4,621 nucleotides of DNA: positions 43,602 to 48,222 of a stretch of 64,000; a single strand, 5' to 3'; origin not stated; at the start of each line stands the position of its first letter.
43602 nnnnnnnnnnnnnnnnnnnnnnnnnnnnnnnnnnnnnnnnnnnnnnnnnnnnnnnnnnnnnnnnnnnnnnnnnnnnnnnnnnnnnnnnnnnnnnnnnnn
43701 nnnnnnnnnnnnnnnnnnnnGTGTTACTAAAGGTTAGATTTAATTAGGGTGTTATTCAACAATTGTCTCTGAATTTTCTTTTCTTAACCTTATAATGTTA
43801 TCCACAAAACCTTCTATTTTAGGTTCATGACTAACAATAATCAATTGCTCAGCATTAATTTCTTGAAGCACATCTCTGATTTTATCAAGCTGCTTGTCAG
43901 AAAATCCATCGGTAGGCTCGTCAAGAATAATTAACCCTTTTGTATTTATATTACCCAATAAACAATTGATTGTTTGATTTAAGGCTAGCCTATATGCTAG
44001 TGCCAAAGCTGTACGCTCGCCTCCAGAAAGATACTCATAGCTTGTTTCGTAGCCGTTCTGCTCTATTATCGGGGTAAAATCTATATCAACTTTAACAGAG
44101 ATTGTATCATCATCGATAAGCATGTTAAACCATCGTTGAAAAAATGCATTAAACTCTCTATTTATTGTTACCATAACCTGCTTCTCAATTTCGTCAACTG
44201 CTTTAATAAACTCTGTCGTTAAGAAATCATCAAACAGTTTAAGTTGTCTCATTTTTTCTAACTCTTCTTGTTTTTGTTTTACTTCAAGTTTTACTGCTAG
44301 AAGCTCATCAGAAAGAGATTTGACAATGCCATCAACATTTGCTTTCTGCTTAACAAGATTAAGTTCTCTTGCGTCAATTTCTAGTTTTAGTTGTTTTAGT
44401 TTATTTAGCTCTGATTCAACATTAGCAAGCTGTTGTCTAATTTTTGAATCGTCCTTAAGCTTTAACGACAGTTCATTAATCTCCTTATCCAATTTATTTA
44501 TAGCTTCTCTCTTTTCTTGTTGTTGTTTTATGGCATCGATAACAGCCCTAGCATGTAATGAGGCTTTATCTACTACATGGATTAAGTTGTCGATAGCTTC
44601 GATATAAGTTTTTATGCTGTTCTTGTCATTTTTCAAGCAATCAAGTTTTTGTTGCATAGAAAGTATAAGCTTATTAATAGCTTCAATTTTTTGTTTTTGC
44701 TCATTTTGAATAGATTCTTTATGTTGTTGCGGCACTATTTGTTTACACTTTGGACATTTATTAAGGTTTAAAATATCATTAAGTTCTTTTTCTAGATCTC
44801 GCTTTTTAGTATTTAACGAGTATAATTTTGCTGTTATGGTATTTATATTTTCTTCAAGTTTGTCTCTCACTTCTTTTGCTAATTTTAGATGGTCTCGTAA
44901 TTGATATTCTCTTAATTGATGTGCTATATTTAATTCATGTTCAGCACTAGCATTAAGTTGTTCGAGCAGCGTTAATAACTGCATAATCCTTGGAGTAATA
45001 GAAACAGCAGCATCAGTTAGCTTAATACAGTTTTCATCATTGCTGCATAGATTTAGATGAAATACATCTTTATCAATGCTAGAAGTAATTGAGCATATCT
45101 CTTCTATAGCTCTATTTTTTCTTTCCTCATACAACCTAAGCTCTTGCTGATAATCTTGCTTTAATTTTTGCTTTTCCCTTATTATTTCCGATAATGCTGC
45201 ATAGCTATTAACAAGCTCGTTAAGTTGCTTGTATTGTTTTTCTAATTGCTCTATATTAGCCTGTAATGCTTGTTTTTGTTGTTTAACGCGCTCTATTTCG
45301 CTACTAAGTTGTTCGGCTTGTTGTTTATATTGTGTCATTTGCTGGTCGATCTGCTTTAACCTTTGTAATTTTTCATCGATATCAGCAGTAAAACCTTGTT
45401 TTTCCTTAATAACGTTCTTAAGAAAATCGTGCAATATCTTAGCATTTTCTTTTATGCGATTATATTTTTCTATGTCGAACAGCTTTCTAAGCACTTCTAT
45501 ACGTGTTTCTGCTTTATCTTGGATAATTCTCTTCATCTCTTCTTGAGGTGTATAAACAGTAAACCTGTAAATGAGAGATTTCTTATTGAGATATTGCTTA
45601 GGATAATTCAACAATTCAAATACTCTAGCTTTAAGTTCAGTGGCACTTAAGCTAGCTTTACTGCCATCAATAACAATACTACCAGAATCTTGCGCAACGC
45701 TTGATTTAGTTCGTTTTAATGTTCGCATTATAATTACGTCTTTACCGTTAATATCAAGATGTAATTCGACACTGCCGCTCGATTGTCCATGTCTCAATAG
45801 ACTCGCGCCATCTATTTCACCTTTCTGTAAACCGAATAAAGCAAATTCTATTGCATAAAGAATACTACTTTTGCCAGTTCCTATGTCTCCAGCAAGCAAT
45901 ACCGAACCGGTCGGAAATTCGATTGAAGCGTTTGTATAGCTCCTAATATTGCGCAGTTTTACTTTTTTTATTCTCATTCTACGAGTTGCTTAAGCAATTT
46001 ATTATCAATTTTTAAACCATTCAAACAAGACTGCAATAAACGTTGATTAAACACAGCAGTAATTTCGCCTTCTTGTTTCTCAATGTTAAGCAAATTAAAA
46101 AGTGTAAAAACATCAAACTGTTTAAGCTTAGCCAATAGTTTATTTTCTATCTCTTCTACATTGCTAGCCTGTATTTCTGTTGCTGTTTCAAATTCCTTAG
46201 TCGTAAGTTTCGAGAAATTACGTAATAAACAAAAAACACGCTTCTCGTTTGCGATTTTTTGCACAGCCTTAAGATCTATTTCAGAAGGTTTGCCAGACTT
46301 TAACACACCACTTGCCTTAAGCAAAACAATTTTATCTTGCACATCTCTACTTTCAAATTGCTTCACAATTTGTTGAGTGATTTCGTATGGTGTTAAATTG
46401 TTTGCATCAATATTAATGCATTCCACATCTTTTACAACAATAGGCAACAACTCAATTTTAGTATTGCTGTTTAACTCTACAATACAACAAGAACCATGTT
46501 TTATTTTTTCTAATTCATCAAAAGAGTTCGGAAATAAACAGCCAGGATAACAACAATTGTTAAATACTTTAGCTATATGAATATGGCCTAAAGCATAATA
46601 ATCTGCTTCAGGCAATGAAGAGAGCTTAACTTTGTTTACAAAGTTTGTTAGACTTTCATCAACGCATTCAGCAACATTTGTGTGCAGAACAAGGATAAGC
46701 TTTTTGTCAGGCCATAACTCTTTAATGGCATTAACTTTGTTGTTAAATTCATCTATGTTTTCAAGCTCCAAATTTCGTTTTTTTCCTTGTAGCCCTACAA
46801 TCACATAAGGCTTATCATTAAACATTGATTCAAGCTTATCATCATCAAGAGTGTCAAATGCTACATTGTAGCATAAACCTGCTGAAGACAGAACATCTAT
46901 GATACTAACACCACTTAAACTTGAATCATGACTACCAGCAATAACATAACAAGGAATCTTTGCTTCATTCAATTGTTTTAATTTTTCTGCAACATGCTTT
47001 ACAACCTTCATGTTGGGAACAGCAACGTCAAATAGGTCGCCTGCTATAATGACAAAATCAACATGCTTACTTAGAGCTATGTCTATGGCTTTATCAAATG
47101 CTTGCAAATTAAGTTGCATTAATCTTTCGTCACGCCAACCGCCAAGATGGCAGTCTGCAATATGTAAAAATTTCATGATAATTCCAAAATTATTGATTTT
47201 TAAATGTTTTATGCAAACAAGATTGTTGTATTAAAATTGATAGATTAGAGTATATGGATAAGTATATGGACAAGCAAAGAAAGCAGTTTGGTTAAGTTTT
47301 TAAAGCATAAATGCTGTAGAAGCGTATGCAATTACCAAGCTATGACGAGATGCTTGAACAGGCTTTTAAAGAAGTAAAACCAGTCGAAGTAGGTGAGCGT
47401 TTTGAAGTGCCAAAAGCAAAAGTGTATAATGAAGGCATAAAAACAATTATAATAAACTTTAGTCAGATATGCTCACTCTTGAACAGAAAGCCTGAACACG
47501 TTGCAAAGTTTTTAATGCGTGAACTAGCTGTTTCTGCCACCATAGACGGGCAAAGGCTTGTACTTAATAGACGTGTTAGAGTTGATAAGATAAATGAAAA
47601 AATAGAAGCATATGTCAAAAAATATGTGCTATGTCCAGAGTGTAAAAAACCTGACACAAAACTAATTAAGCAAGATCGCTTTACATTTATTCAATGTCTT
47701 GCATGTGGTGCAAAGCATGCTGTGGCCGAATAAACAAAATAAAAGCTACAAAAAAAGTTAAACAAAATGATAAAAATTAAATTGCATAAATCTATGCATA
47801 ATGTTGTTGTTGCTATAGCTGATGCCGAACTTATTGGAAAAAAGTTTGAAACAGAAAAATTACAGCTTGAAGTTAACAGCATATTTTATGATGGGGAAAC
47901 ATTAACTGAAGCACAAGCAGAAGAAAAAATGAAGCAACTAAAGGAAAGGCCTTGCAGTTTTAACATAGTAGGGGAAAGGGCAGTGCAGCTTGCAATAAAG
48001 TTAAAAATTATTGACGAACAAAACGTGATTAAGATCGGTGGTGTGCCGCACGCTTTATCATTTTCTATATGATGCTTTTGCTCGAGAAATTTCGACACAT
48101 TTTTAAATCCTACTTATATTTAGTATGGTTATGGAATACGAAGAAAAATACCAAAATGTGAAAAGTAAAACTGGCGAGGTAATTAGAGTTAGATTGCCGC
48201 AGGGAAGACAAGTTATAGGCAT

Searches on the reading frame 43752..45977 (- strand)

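Call 3: search_protein_families(library=pfam, proteins=[window:43752-45977:-], max_evalue=1)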
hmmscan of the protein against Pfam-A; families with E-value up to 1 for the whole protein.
window:43752-45977:- (741 aa): 12 families
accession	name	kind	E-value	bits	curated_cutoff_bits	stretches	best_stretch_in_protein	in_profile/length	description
PF13476.12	AAA_23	-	1.6e-19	71.8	27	1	5-221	1-200/201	AAA domain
PF02463.25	SMC_N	-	5.5e-09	36.2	40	2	3-110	2-120/220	RecF/RecN/SMC N terminal domain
PF13175.12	AAA_15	-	3.8e-08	33.8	32.1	1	1-279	1-285/374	AAA ATPase domain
PF13304.12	AAA_21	-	2.3e-06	28.3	27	2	528-720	166-301/304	AAA domain, putative AbiEii toxin, Type IV TA system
PF13555.12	AAA_29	-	2.6e-05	24.3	27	1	4-52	2-51/61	P-loop containing region of AAA domain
PF13558.12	SbcC_Walker_B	-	7.3e-05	23.4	27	1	643-705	26-89/90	SbcC/RAD50-like, Walker B motif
PF13514.12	AAA_27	-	0.00091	19.3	22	1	1-102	1-102/206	AAA domain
PF04423.19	Rad50_zn_hook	-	0.011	16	24.3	1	388-436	1-50/52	Rad50 zinc hook motif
PF06009.19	Laminin_II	-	0.014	15.8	33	1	176-268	2-94/138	Laminin Domain II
PF11083.13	Relaxase_C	-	0.022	15.4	30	1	368-462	25-119/125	C-terminal helical hairpin domain from relaxase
PF13191.12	AAA_16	-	0.11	13.4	32.6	1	22-42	24-43/167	AAA ATPase domain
PF04108.17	ATG17_like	-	0.88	9.4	43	0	417-618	48-279/355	Autophagy protein ATG17-like domain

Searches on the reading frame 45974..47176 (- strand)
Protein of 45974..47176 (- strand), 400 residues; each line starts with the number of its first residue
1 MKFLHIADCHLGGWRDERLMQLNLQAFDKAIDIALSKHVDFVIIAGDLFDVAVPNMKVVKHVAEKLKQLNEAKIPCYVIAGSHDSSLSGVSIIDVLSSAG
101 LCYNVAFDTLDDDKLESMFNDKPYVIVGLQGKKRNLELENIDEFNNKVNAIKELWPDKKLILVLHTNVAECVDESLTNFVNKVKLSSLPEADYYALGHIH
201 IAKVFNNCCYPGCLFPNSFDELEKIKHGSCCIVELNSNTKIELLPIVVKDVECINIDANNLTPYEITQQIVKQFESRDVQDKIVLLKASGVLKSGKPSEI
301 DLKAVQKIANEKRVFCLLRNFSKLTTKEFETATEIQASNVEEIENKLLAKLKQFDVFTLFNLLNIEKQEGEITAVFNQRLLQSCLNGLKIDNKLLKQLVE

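Call 3: search_protein_families(library=pfam, proteins=[window:45974-47176:-], max_evalue=1)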
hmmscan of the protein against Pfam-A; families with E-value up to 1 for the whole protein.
window:45974-47176:- (400 aa): 4 families
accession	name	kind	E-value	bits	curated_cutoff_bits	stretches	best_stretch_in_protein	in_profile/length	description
PF00149.33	Metallophos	-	1.9e-14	55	21.5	1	1-201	1-190/191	Calcineurin-like phosphoesterase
PF12850.12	Metallophos_2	-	1.2e-09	38.8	27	1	1-221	1-142/154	Calcineurin-like phosphoesterase superfamily domain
PF17457.7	DUF5420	-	0.016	15.5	26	1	270-316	70-116/184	Family of unknown function (DUF5420)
PF04101.22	Glyco_tran_28_C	-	0.15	12.5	22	0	116-184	86-153/166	Glycosyltransferase family 28 C-terminal domain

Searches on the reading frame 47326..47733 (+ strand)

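Call 92: search_protein_families(library=pfam, proteins=[window:47326-47733:+], max_evalue=0.0001)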
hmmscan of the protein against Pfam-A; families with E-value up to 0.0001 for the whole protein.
window:47326-47733:+ (135 aa): 1 family
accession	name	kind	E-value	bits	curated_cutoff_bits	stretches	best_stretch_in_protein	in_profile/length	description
PF01873.23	eIF-5_eIF-2B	-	5e-38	130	27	1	23-130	8-117/117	Domain found in IF2B/IF5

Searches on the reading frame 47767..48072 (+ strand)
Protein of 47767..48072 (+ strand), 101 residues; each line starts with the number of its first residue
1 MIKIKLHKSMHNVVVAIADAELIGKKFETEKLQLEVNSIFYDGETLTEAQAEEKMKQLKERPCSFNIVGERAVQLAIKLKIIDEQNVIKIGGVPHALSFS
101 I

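Call 92: search_protein_families(library=pfam, proteins=[window:47767-48072:+], max_evalue=0.0001)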
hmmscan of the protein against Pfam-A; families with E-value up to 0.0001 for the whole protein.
window:47767-48072:+ (101 aa): 1 family
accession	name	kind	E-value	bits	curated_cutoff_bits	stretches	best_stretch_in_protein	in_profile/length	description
PF04242.18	DUF424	-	3.9e-21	75.6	25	1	10-99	4-90/92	Protein of unknown function (DUF424)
